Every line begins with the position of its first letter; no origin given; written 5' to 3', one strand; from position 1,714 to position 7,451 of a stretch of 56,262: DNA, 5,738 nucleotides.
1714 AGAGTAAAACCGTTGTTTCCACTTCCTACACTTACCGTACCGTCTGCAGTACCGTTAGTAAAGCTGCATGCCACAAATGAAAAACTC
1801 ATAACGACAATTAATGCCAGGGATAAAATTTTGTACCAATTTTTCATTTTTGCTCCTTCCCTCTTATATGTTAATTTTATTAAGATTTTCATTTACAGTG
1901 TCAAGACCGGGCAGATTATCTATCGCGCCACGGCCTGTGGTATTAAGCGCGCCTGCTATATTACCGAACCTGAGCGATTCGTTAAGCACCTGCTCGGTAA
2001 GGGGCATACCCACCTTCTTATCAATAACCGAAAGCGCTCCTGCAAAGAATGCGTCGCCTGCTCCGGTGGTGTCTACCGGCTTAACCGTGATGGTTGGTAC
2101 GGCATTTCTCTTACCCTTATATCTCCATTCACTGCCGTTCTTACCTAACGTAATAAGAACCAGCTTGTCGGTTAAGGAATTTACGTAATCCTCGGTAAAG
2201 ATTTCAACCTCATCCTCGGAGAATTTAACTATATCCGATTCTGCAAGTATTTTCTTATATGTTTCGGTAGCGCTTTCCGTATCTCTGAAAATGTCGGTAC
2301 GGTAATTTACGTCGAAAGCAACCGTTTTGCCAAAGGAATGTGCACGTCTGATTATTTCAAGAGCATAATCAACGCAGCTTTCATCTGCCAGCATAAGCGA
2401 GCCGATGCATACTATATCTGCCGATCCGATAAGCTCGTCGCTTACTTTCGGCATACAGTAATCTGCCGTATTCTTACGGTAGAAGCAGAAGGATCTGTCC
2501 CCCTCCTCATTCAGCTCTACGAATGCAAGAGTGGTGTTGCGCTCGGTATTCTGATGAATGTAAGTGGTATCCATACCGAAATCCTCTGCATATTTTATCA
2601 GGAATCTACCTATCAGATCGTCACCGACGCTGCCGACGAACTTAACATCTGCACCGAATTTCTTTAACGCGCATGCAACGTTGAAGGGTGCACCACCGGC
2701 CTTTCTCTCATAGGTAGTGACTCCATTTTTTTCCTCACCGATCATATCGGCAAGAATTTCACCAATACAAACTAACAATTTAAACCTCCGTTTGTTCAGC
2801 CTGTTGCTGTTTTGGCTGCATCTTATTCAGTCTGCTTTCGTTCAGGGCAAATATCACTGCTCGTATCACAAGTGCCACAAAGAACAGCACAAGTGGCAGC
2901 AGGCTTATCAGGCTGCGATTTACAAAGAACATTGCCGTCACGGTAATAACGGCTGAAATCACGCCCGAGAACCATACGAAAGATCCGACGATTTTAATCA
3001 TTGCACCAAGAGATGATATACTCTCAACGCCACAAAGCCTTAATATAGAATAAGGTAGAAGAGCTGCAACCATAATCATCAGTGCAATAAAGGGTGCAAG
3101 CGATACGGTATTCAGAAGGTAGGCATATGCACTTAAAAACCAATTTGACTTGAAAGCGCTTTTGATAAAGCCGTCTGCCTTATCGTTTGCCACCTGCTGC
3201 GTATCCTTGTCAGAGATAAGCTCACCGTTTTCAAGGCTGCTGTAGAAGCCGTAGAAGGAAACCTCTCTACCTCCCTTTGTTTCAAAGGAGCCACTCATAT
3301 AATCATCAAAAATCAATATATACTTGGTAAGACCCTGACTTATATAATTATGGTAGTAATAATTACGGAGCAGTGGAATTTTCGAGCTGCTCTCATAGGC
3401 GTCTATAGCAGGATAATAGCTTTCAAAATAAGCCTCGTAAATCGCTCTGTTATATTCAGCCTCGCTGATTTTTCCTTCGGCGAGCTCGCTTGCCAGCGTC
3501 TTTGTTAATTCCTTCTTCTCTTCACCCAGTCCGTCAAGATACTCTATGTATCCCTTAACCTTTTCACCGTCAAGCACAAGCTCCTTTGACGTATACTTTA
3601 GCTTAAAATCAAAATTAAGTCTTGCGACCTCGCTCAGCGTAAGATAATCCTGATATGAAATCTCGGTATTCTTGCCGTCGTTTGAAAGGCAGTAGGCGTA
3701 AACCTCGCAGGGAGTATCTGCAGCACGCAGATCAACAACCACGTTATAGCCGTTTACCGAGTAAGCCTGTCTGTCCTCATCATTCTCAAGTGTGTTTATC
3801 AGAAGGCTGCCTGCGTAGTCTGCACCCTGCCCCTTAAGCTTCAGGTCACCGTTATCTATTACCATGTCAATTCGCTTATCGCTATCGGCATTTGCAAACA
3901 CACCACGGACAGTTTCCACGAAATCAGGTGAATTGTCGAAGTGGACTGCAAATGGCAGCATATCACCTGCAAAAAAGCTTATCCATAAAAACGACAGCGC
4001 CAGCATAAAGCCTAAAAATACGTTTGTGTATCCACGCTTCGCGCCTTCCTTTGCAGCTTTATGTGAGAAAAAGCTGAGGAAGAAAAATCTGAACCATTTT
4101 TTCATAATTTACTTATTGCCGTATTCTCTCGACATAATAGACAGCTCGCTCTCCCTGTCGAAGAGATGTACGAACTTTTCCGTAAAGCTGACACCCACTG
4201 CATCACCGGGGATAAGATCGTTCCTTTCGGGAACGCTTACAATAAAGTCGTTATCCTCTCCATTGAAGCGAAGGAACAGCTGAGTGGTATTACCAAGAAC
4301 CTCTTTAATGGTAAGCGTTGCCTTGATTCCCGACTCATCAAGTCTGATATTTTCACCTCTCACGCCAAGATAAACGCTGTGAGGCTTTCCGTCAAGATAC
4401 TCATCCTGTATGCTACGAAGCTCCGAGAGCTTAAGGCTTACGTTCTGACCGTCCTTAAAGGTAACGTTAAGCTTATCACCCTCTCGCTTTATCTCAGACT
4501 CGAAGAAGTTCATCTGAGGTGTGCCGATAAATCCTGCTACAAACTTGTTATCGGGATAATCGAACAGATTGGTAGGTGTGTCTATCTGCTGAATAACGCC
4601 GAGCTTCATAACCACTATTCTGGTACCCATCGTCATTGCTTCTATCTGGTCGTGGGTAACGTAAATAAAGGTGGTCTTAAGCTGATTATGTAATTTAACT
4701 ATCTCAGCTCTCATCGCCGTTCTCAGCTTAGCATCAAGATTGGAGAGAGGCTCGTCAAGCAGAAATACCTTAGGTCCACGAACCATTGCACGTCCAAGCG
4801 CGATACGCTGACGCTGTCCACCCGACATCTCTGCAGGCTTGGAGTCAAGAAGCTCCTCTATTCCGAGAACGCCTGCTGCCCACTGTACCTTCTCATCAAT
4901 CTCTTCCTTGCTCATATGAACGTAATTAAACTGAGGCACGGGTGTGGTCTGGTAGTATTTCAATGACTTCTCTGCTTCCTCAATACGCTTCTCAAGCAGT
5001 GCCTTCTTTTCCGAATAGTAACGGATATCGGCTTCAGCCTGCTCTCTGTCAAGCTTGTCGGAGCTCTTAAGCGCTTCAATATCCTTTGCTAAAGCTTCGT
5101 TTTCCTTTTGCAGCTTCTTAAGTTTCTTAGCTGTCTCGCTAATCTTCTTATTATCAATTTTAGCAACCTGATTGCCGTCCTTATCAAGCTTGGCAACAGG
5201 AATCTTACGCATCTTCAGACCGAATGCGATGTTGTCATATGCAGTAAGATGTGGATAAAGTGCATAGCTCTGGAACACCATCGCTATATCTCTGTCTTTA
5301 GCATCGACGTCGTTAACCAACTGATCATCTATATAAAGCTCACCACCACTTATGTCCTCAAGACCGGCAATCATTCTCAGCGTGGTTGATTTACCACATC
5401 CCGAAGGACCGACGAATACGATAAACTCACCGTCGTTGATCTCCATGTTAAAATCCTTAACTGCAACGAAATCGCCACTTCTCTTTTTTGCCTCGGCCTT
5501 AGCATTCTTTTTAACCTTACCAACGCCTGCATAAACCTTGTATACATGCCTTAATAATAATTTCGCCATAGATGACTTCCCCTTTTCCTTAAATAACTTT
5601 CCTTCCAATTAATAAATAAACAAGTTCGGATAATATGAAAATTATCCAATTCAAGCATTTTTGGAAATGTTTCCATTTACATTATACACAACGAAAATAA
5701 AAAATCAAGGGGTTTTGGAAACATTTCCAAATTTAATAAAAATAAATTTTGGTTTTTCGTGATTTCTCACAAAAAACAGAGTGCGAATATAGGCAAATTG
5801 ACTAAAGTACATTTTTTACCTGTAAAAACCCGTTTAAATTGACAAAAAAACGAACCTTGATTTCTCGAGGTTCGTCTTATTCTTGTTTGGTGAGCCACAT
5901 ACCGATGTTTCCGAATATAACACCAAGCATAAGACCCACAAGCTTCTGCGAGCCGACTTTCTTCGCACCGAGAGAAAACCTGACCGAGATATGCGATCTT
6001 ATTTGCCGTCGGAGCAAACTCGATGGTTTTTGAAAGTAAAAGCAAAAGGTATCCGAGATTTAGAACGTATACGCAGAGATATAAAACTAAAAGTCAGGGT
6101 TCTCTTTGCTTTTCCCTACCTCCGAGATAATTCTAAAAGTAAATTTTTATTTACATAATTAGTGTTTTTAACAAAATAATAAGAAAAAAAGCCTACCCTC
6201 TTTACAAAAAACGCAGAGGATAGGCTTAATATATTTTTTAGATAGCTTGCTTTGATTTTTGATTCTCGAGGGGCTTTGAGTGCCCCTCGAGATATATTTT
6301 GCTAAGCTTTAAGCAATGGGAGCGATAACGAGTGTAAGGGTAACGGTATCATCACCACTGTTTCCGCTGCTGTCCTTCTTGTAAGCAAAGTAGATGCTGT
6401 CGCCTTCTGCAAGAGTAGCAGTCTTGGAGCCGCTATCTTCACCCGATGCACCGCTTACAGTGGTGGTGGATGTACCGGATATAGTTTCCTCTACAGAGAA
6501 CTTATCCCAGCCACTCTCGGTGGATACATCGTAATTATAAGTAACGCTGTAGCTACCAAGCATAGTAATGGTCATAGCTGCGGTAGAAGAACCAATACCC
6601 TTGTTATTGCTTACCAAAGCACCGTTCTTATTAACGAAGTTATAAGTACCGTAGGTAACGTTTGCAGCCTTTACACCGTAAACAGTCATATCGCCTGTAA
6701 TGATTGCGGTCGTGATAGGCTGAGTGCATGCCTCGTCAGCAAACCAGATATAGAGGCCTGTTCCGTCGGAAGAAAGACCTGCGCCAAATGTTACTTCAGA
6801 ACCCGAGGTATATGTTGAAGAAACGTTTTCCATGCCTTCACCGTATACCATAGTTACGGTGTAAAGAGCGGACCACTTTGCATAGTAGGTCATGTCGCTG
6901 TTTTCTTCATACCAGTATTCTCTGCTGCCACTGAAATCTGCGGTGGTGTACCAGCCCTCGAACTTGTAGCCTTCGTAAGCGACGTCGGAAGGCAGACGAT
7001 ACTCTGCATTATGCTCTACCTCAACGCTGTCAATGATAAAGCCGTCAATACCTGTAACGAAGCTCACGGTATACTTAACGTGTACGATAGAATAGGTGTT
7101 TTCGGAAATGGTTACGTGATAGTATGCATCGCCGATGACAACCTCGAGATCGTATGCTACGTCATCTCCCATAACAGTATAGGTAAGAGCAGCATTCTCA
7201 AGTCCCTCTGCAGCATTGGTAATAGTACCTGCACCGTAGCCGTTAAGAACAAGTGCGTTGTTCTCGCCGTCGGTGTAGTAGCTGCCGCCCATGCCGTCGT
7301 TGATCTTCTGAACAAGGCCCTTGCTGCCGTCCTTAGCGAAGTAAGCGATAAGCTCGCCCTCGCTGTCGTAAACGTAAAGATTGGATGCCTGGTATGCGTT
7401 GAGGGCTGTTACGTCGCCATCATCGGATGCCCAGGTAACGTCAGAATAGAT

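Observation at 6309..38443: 32-kb, 12-gene operon coupling an Opp importer to a giant S8-LRR protease and four giant lipoproteins: a candidate undescribed surface capture/proteolysis/uptake system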

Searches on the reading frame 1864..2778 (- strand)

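Call 14: search_protein_families(library=pfam, proteins=[window:1864-2778:-], max_evalue=0.001)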
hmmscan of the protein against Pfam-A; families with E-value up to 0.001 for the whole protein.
window:1864-2778:- (304 aa): 1 family
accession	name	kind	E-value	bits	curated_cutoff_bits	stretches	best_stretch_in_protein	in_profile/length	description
PF00294.29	PfkB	-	7.5e-56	190.1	25.8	1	2-290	4-300/302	pfkB family carbohydrate kinase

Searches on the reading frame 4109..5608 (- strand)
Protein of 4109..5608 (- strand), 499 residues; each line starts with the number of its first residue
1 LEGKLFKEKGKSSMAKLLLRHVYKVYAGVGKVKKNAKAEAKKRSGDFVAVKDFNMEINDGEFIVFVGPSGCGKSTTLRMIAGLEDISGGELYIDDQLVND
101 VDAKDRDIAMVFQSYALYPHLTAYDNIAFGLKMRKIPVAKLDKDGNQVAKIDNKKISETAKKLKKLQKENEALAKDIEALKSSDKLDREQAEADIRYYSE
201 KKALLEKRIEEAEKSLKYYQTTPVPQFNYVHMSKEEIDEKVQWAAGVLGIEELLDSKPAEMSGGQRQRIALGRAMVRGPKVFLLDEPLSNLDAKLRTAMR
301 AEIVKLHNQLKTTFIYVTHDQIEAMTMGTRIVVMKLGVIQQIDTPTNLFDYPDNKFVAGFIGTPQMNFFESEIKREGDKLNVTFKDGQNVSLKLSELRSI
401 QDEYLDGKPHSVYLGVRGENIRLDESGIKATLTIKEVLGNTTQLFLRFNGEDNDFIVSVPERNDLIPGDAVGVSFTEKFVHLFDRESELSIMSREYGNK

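Call 14: search_protein_families(library=pfam, proteins=[window:4109-5608:-], max_evalue=0.001)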
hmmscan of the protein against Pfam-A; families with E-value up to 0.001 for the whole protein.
window:4109-5608:- (499 aa): 6 families
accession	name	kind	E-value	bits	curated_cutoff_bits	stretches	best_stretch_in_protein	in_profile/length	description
PF00005.33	ABC_tran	-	1.2e-32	113.8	25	2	51-173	2-102/137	ABC transporter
PF08402.16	TOBE_2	-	1.5e-07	31.8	21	1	414-483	1-76/76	TOBE domain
PF13304.12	AAA_21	-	6.5e-07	30.1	27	0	205-320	166-299/304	AAA domain, putative AbiEii toxin, Type IV TA system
PF17912.7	OB_MalK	-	5.1e-06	27.7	27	1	362-421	1-53/53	MalK OB fold domain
PF13175.12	AAA_15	-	3e-05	24.2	32.1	1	49-220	13-191/374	AAA ATPase domain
PF02463.25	SMC_N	-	0.00065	19.6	40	0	61-327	25-207/220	RecF/RecN/SMC N terminal domain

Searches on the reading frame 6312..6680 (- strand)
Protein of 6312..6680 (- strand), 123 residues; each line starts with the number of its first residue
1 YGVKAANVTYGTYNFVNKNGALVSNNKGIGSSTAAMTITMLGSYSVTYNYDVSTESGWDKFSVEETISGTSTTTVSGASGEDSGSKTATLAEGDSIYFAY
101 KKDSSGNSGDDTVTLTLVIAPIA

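Call 88: search_protein_families(library=pfam, proteins=[window:6312-6680:-], max_evalue=1)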
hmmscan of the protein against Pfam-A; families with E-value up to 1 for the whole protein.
window:6312-6680:- (123 aa): 0 families

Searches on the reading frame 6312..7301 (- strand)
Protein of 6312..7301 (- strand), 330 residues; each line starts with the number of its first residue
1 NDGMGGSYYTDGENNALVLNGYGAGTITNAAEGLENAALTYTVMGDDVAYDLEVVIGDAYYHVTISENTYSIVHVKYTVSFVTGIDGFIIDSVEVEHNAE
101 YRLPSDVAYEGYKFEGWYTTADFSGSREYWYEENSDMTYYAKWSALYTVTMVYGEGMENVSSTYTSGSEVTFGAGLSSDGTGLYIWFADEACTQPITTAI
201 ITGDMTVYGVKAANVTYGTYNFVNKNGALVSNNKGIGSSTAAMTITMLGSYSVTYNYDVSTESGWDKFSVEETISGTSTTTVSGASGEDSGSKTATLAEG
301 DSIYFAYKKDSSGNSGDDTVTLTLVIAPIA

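Call 82: find_related_loci(query=window:6312-7301:-, collection=metagenome_contigs, flank=8000)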
Query window:6312-7301:- (330 aa) in metagenome_contigs; peptide patterns used: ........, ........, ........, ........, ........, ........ (x = any residue, [..] = any of these).
38 stretches matched a pattern, but none encodes a relative of the query by tblastn (E <= 1e-3).
